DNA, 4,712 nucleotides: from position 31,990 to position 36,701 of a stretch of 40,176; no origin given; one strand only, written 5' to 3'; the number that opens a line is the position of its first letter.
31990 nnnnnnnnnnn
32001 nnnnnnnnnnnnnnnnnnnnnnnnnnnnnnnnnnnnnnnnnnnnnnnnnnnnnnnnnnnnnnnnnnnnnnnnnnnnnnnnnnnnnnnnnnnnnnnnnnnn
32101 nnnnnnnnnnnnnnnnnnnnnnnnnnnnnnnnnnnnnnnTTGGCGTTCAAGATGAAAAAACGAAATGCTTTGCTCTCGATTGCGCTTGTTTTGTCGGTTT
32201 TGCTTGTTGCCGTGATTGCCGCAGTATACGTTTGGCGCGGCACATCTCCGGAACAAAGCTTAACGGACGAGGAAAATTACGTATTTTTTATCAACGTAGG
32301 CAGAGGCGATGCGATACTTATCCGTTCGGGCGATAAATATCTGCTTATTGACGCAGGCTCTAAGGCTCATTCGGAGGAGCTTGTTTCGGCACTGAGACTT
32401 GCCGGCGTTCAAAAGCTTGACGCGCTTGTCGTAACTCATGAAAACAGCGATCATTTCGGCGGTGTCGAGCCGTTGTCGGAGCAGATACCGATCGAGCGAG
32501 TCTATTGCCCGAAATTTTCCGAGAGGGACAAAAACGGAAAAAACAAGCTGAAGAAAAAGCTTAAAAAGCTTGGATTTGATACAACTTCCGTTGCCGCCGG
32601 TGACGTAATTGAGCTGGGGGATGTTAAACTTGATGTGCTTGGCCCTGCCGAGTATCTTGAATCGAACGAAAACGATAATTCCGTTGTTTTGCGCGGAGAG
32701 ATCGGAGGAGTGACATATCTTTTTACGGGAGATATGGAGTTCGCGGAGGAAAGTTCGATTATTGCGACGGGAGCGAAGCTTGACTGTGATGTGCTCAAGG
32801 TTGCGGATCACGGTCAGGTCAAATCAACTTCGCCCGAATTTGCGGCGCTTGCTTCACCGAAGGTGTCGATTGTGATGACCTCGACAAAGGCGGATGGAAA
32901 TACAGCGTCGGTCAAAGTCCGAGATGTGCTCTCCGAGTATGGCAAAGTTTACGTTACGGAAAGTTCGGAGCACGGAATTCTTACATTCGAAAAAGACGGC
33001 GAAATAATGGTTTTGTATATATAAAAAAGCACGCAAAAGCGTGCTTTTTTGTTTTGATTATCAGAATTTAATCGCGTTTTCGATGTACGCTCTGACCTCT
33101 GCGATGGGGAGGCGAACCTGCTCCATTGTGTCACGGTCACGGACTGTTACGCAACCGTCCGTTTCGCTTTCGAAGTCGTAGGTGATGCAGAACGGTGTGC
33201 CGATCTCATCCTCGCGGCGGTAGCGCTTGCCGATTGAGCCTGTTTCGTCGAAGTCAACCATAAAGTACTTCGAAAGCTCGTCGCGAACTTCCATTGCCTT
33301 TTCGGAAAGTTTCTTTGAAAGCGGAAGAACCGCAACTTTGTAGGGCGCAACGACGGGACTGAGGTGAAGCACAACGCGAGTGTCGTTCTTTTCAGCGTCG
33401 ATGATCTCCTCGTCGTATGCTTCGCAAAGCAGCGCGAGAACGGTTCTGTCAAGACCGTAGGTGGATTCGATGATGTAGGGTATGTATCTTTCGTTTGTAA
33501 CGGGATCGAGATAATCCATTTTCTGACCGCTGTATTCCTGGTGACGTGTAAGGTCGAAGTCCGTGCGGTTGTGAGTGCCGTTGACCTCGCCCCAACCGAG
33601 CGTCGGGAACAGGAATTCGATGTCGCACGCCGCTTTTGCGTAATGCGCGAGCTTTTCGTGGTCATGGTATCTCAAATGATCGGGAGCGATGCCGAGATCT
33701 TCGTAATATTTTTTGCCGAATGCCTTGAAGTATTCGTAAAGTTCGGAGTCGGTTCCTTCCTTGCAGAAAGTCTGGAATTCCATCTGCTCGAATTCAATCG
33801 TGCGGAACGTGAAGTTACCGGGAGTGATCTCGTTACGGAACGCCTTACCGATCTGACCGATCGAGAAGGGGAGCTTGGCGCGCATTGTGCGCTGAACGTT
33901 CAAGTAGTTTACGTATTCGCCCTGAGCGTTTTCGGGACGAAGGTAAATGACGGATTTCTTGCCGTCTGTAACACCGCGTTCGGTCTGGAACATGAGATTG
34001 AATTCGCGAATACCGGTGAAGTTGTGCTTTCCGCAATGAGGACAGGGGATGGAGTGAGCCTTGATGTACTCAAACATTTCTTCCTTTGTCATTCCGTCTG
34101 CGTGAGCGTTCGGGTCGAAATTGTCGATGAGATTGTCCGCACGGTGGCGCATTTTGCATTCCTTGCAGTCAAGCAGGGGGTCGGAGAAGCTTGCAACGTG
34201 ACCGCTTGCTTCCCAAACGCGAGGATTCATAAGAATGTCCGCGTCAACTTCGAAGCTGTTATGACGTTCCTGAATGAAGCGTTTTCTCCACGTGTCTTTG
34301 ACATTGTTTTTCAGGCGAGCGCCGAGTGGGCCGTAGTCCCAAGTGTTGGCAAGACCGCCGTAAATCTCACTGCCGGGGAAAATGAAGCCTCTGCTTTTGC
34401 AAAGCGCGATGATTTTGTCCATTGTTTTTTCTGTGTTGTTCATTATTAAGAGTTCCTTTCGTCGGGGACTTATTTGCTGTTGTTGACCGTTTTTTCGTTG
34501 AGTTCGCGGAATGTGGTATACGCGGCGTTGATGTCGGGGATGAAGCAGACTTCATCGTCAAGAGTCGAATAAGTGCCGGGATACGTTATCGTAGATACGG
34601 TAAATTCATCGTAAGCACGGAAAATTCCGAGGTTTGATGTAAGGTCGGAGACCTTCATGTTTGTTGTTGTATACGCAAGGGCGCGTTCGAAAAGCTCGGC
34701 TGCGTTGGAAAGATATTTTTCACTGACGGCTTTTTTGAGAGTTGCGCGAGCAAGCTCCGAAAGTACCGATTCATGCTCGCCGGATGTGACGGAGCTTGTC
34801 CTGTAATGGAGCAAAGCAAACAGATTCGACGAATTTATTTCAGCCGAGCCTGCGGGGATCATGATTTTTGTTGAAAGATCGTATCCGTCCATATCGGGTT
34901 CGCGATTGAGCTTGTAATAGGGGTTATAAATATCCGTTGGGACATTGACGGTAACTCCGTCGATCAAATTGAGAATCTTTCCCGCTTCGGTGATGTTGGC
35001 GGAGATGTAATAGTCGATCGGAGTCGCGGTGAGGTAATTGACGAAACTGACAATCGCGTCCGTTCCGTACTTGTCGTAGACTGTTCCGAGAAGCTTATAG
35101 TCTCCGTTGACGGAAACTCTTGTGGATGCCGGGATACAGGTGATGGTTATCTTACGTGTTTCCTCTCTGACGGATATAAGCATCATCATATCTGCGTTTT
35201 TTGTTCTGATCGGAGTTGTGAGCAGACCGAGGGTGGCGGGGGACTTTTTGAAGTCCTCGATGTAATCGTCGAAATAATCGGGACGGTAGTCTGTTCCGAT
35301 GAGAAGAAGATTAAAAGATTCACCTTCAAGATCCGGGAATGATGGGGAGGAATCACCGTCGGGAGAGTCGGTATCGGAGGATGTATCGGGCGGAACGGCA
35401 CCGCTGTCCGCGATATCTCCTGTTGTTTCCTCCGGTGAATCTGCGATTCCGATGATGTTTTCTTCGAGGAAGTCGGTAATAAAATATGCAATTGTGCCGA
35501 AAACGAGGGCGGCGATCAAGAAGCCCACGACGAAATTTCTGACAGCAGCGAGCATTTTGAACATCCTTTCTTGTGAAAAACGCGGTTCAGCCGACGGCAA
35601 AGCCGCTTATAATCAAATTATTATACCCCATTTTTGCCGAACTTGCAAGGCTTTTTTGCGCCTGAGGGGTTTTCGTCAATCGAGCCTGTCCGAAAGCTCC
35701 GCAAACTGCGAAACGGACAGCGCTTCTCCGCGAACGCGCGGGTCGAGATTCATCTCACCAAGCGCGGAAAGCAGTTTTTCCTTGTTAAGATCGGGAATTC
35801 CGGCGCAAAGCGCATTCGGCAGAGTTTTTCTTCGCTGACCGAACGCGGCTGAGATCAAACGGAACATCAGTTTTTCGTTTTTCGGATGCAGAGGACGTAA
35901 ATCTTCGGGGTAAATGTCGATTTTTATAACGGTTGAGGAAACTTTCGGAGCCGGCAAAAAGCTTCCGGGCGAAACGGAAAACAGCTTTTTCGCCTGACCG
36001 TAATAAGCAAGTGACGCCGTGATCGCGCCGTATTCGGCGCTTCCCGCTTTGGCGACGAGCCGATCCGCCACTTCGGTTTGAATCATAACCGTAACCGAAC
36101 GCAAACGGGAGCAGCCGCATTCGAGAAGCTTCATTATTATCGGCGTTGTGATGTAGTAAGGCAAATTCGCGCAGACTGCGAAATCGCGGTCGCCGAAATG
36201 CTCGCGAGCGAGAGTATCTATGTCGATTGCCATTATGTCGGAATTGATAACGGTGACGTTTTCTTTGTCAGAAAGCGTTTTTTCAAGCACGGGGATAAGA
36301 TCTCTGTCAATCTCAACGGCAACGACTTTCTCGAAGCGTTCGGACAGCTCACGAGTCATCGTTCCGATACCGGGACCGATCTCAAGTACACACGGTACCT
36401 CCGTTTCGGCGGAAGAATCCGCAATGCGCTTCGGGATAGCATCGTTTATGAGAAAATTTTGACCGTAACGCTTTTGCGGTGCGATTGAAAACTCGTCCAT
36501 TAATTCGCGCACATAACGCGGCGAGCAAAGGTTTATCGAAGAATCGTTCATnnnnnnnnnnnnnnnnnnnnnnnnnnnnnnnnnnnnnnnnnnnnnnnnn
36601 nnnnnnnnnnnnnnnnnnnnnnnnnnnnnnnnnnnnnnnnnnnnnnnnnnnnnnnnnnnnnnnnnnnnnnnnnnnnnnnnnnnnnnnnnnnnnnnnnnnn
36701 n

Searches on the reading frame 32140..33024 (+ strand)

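Call 8: search_protein_families(library=pfam, proteins=[window:32140-33024:+], max_evalue=0.001)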
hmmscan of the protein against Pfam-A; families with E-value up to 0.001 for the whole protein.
window:32140-33024:+ (294 aa): 3 families
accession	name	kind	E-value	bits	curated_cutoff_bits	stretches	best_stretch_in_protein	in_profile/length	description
PF00753.33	Lactamase_B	-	7.2e-19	68.9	22.7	1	53-246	3-193/196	Metallo-beta-lactamase superfamily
PF12706.13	Lactamase_B_2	-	1.6e-08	34.9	27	1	68-216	3-159/200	Beta-lactamase superfamily domain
PF19583.5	ODP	-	0.0007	20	27.2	0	59-128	6-76/194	ODP family beta lactamase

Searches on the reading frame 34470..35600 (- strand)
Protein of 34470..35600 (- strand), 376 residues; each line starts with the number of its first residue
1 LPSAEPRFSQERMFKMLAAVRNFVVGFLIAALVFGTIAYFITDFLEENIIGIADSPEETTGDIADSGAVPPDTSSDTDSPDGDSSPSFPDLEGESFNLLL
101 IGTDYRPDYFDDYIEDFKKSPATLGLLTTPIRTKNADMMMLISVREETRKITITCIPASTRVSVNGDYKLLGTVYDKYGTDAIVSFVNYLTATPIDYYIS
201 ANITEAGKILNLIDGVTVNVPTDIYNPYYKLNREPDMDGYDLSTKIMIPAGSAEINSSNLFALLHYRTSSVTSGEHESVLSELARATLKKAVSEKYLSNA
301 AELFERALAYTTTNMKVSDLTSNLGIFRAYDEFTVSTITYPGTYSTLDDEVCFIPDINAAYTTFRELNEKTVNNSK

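Call 8: search_protein_families(library=pfam, proteins=[window:34470-35600:-], max_evalue=0.001)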
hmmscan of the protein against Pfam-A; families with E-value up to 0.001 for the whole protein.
window:34470-35600:- (376 aa): 1 family
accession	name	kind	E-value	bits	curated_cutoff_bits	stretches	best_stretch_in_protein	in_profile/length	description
PF03816.19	LytR_cpsA_psr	-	1.6e-13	51.5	24.6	1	135-269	1-125/150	LytR_cpsA_psr family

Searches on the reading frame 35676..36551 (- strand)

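Call 8: search_protein_families(library=pfam, proteins=[window:35676-36551:-], max_evalue=0.001)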
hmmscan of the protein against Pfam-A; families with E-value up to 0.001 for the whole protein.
window:35676-36551:- (291 aa): 4 families
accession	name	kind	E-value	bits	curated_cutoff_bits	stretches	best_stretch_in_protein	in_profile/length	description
PF00398.26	RrnaAD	-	2.1e-54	184.8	24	1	26-286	5-257/263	Ribosomal RNA adenine dimethylase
PF13649.12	Methyltransf_25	-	8.4e-07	30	27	1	55-140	1-83/97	Methyltransferase domain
PF08241.18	Methyltransf_11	-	0.00022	22.2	21.2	1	56-110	1-55/95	Methyltransferase domain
PF13489.12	Methyltransf_23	-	0.0004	20.6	27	1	49-98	20-61/164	Methyltransferase domain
